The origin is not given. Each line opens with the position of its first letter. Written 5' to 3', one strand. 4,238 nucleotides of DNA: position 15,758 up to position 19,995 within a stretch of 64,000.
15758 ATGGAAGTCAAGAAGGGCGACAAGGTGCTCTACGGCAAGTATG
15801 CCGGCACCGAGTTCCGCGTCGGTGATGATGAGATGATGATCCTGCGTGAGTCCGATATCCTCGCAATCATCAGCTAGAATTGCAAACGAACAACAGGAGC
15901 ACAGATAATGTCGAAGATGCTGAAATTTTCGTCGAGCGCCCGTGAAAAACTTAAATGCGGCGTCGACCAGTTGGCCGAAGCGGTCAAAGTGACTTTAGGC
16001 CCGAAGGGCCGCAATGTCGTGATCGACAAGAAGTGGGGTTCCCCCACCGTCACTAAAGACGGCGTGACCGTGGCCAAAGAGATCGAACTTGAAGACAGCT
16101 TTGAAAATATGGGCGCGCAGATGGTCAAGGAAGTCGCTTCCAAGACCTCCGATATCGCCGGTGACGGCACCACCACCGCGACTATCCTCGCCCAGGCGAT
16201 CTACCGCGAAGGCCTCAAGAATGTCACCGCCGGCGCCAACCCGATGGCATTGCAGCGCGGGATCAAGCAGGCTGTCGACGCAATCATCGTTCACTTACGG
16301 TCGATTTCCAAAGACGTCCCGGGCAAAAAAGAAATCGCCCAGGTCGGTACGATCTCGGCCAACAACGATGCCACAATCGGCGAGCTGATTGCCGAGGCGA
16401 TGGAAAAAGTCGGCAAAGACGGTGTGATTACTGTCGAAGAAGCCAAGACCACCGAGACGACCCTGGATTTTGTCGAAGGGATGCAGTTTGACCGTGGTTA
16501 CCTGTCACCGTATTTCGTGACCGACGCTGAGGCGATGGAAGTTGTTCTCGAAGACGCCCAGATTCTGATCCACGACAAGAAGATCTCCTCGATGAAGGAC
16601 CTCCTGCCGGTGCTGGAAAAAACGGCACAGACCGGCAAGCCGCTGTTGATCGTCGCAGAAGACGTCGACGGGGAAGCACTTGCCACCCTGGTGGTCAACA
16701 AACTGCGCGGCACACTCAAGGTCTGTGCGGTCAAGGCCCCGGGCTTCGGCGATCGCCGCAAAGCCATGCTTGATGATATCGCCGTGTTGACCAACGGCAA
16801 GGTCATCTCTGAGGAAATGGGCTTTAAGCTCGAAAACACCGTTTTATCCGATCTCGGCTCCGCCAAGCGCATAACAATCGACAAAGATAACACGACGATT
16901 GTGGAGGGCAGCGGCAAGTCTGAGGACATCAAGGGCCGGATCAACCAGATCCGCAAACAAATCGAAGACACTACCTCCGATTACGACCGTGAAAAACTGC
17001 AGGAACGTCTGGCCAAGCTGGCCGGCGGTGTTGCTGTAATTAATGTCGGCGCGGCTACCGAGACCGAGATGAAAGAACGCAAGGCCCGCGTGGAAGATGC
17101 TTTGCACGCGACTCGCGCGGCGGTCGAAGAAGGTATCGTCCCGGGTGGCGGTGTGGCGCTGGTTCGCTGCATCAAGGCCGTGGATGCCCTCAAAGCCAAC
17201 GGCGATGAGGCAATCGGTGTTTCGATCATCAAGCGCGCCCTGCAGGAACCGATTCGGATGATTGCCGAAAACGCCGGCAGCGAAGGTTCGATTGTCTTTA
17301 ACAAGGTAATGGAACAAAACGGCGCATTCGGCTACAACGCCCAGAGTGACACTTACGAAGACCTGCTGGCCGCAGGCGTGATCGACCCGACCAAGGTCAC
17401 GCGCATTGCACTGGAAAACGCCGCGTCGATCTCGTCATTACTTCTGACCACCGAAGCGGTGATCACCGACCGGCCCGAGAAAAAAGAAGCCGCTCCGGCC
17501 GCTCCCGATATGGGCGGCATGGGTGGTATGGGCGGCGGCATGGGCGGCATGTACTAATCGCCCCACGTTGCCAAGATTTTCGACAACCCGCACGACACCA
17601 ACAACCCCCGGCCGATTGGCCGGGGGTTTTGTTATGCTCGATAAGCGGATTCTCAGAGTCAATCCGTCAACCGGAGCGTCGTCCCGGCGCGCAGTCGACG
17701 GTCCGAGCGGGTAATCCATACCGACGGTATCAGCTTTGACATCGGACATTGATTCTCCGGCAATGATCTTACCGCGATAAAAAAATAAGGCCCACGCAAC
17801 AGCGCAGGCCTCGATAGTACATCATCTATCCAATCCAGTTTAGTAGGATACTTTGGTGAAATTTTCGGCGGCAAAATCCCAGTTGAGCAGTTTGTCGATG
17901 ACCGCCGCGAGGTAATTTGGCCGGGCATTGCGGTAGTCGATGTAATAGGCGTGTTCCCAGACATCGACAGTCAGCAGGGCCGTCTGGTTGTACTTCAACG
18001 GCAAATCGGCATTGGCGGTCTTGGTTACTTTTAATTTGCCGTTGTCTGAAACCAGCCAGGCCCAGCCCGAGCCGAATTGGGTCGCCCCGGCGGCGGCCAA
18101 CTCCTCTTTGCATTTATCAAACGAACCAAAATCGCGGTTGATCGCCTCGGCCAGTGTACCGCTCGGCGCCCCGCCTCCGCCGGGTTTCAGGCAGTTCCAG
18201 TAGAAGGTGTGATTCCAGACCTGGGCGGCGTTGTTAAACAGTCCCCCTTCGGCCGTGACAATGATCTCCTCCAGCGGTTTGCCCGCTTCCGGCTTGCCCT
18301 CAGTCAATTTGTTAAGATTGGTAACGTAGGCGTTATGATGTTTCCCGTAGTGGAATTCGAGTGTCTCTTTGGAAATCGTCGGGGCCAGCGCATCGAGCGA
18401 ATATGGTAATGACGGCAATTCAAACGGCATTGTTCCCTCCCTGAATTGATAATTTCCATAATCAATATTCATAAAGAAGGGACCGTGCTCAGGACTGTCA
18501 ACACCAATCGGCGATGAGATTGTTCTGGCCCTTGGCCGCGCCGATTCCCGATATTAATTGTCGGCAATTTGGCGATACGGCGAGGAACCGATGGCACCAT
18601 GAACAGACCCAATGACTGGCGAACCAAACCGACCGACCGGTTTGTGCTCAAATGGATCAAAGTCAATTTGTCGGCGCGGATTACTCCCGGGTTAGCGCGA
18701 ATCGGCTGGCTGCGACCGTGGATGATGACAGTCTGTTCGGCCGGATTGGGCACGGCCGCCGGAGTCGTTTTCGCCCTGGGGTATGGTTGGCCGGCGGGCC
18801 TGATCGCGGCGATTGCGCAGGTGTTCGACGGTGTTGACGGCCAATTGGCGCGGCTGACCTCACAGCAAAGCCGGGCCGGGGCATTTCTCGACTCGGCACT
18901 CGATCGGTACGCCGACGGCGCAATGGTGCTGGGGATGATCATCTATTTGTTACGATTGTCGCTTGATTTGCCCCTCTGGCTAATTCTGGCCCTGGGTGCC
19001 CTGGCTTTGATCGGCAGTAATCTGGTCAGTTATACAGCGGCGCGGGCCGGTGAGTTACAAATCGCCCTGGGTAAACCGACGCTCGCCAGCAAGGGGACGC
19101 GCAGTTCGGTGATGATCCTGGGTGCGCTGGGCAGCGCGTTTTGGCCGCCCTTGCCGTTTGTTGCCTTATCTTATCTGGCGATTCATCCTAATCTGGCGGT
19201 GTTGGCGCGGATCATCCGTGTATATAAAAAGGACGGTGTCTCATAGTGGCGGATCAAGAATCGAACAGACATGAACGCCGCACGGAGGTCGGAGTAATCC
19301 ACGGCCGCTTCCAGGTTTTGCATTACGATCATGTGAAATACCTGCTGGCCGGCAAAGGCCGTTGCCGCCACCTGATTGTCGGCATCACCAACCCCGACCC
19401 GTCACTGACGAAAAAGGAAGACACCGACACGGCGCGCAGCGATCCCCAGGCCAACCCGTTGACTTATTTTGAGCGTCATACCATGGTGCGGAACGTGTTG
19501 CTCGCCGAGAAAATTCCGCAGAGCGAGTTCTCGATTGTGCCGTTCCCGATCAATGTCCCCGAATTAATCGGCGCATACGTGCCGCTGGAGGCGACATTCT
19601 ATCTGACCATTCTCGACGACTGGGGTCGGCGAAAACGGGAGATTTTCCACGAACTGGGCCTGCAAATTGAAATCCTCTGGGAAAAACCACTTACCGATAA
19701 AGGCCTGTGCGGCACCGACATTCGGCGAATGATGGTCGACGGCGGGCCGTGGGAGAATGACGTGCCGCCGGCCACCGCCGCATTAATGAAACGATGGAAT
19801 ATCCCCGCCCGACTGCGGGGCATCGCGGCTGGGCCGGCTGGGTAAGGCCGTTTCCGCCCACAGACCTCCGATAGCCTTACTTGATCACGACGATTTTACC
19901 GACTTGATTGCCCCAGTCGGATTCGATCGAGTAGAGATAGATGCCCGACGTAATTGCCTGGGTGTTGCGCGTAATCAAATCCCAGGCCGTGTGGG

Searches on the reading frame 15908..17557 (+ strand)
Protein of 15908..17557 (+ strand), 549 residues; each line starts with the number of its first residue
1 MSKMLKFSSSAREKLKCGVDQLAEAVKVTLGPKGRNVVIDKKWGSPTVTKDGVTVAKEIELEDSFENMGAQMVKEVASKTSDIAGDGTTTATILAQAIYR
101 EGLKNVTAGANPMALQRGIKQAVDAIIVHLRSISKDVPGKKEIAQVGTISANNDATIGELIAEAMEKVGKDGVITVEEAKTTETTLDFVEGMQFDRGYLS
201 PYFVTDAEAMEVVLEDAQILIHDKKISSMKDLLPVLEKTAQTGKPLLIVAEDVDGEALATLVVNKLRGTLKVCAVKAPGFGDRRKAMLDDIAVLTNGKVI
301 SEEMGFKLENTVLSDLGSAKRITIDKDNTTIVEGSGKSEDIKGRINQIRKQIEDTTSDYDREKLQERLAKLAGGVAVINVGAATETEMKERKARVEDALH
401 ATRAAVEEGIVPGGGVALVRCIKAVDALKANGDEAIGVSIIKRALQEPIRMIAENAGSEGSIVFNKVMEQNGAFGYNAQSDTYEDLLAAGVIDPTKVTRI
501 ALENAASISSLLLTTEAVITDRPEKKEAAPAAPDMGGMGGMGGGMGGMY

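Call 14: search_protein_families(library=pfam, proteins=[window:15908-17557:+], max_evalue=0.001)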
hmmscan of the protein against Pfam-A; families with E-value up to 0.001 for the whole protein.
window:15908-17557:+ (549 aa): 1 family
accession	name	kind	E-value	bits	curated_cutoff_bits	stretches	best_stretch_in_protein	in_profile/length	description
PF00118.29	Cpn60_TCP1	-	3.3e-77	260.7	34.3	1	22-522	1-489/490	TCP-1/cpn60 chaperonin family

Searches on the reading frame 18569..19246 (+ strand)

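Call 70: search_protein_families(library=ncbifam, proteins=[window:18569-19246:+], max_evalue=0.00001)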
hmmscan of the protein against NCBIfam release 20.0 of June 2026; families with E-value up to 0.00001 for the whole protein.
window:18569-19246:+ (225 aa): 5 families
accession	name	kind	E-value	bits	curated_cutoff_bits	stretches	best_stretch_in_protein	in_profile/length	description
NF040950.1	archin_ph_syn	equivalog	3.5e-27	95.5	180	1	37-221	14-190/191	archaetidylinositol phosphate synthase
NF045883.1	PIPSynth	equivalog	8e-23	81.2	170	1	40-221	16-195/197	phosphatidylinositol phosphate synthase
NF041135.1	IPPtranDIPPsyn_Thcocales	equivalog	1.5e-19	70.3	580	1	22-159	226-355/419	bifunctional L-myo-inositol-1-phosphate cytidylyltransferase/CDP-L-myo-inositol myo-inositolphosphotransferase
NF052561.1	PIPSynBT1523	equivalog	3.4e-18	66.2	350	1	70-186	57-168/232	hypothetical protein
NF053678.1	ClpnSynClsA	equivalog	6.3e-06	26.5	240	1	78-145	35-97/180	cardiolipin synthase ClsA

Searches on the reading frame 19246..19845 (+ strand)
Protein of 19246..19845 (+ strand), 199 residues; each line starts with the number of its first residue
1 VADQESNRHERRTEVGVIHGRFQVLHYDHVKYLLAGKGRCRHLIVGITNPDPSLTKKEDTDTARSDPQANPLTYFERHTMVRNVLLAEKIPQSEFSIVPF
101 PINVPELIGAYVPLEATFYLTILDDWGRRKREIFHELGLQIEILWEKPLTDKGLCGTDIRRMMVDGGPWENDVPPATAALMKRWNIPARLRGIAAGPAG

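Call 70: search_protein_families(library=ncbifam, proteins=[window:19246-19845:+], max_evalue=0.00001)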
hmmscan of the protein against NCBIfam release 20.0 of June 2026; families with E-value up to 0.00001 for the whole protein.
window:19246-19845:+ (199 aa): 3 families
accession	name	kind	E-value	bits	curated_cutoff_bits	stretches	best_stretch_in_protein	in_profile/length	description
NF002243.0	PRK01153.1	subfamily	9.7e-14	51.3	127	1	16-195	3-168/175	nicotinamide-nucleotide adenylyltransferase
TIGR01527.1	arch_NMN_Atrans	equivalog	1.3e-09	37.9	181.2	1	16-194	2-166/167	nicotinamide-nucleotide adenylyltransferase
TIGR02199.1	rfaE_dom_II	equivalog_domain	6.9e-06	26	181.5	1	8-56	6-53/144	D-glycero-beta-D-manno-heptose 1-phosphate adenylyltransferase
